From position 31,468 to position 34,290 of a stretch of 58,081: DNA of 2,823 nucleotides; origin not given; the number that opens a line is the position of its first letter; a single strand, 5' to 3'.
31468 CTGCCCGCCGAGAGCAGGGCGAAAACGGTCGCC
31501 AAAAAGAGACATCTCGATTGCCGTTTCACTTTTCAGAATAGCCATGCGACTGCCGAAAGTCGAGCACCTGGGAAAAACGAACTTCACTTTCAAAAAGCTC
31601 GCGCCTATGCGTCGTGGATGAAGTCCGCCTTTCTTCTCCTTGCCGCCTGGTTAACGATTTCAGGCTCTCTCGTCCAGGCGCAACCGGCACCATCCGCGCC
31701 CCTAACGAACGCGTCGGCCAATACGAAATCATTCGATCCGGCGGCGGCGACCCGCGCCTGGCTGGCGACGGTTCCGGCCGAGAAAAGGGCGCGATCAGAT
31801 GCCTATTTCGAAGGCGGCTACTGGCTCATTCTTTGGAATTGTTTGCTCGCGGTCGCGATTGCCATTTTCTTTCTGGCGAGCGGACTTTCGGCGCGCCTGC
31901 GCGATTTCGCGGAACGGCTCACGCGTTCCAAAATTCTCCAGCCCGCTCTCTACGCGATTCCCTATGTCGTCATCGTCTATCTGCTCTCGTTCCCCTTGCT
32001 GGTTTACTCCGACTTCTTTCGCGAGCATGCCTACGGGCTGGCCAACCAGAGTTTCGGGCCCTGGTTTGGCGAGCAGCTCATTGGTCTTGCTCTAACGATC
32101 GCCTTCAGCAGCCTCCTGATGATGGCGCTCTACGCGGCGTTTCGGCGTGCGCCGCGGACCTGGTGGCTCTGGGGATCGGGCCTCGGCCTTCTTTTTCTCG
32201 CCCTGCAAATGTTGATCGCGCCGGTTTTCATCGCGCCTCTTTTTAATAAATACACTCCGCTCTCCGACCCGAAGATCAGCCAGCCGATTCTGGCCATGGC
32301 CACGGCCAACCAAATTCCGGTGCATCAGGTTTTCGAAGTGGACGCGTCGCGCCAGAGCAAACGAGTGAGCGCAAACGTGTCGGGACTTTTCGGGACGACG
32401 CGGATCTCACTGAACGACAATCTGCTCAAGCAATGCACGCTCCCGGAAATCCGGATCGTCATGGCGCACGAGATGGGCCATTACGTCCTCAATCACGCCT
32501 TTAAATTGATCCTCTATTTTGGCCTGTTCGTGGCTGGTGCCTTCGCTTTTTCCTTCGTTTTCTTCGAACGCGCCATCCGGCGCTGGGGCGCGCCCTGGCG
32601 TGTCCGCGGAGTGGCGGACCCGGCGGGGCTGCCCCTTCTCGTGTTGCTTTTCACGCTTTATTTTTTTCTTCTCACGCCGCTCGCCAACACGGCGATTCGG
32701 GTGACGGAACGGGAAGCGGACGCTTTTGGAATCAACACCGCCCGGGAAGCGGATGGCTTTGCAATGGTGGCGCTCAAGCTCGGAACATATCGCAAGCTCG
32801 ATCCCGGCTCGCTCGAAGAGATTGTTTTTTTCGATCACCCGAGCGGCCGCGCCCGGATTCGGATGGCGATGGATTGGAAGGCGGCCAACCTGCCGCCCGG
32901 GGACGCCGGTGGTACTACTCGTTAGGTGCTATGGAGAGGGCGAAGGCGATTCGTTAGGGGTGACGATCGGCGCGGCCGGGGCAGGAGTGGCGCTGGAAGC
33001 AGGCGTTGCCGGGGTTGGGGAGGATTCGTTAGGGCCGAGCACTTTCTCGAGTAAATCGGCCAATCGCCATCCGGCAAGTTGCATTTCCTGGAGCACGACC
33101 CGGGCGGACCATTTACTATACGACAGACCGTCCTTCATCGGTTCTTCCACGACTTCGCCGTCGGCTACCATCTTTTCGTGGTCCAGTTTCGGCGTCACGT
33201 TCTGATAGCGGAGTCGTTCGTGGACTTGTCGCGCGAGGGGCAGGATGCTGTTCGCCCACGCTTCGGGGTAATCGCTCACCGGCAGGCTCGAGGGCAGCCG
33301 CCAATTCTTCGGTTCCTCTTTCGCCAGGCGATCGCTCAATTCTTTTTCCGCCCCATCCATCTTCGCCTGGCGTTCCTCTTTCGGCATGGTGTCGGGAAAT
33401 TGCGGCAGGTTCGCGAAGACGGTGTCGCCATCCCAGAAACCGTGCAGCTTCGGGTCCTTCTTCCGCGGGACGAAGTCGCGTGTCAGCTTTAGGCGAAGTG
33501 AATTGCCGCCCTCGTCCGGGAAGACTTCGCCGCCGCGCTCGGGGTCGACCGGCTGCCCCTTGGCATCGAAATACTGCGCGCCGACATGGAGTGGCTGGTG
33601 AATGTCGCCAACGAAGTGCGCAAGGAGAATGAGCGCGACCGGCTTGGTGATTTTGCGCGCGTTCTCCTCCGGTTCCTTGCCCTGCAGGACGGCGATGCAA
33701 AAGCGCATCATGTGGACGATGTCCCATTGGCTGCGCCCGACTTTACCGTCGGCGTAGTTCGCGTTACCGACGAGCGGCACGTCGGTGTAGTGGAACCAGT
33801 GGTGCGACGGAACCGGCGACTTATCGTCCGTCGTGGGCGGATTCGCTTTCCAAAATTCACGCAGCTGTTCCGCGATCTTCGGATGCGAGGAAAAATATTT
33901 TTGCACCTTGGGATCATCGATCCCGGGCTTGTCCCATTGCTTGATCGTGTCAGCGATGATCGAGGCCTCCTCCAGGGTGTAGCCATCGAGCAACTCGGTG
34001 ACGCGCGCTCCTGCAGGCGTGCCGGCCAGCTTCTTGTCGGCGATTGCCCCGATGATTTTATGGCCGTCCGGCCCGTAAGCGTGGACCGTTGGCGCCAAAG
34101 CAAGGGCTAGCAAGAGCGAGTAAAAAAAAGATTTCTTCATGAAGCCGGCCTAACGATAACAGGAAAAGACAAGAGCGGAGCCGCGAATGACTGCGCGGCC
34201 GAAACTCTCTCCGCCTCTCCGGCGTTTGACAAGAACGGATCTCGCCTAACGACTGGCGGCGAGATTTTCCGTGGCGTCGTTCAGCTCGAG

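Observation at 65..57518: Hyper-abundant 8/9-mer (G)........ in genes and spacers, both orientations, about one per 0.9 kb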

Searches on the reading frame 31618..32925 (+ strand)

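Call 7: search_protein_families(library=pfam, proteins=[window:31618-32925:+])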
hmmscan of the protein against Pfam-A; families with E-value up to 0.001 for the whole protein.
window:31618-32925:+ (435 aa): 2 families
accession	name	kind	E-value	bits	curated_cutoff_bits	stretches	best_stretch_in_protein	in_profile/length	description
PF16491.10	Peptidase_M48_N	-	1.4e-23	84.1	27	1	51-211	18-179/179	CAAX prenyl protease N-terminal, five membrane helices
PF01435.24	Peptidase_M48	-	7e-23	81.9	20.3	1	215-418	2-183/186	Peptidase family M48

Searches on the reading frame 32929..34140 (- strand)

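Call 7: search_protein_families(library=pfam, proteins=[window:32929-34140:-])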
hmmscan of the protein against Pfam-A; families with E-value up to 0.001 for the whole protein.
window:32929-34140:- (403 aa): 1 family
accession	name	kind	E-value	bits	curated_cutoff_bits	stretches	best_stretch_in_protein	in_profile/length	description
PF02265.22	S1-P1_nuclease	-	3e-25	90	29.5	1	22-368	1-257/258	S1/P1 Nuclease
